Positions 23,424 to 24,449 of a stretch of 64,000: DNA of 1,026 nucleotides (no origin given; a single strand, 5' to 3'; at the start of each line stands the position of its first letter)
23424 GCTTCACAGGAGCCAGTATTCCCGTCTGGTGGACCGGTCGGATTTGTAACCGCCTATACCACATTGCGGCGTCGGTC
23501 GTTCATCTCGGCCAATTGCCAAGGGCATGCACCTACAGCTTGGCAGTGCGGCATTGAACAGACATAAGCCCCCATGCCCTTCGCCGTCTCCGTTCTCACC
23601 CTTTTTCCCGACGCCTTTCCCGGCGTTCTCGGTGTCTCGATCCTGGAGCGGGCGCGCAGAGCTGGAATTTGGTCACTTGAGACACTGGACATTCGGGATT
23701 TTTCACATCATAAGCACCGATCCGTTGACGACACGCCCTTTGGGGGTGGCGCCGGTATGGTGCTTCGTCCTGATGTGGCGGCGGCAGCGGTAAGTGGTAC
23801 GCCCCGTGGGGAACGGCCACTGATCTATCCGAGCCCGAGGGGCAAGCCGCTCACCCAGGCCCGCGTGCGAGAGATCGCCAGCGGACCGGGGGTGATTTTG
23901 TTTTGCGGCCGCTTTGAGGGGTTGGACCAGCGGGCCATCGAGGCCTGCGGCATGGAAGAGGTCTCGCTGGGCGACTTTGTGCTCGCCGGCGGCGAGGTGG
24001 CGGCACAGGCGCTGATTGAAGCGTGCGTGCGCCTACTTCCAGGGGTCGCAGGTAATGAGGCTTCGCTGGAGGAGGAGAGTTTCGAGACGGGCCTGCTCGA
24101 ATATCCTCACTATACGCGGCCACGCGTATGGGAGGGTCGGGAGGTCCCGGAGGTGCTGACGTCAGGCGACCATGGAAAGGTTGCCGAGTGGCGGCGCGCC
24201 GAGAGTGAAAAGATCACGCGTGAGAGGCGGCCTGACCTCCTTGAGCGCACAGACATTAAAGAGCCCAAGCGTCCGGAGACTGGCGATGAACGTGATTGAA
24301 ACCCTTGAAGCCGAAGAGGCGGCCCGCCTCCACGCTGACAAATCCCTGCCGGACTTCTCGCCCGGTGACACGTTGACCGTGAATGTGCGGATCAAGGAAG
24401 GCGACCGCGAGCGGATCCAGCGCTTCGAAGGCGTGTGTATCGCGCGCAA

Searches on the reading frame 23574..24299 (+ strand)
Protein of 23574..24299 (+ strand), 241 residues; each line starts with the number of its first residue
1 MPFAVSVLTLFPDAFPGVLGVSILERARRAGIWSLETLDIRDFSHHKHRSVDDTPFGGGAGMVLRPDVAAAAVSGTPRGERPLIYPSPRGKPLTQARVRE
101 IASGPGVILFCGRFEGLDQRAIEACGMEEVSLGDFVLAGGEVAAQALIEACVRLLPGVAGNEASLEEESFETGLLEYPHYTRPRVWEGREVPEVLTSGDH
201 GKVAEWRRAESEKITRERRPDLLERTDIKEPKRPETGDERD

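Call 8: search_protein_families(library=pfam, proteins=[window:23574-24299:+], max_evalue=0.01)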
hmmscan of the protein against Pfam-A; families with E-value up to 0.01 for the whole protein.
window:23574-24299:+ (241 aa): 1 family
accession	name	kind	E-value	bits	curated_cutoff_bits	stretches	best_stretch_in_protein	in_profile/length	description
PF01746.26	tRNA_m1G_MT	-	3e-52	177.6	27.3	1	25-220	2-195/195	tRNA (Guanine-1)-methyltransferase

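Call 9: search_protein_families(library=ncbifam, proteins=[window:23574-24299:+], max_evalue=0.01)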
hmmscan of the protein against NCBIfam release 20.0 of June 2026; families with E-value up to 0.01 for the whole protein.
window:23574-24299:+ (241 aa): 2 families
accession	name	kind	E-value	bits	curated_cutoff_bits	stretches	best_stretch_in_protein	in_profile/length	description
NF000648.1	PRK00026.1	equivalog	6.7e-89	296.8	220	1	4-223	2-221/221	tRNA (guanosine(37)-N1)-methyltransferase TrmD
TIGR00088.1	trmD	equivalog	1e-77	260.6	195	1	5-229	3-228/233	tRNA (guanosine(37)-N1)-methyltransferase TrmD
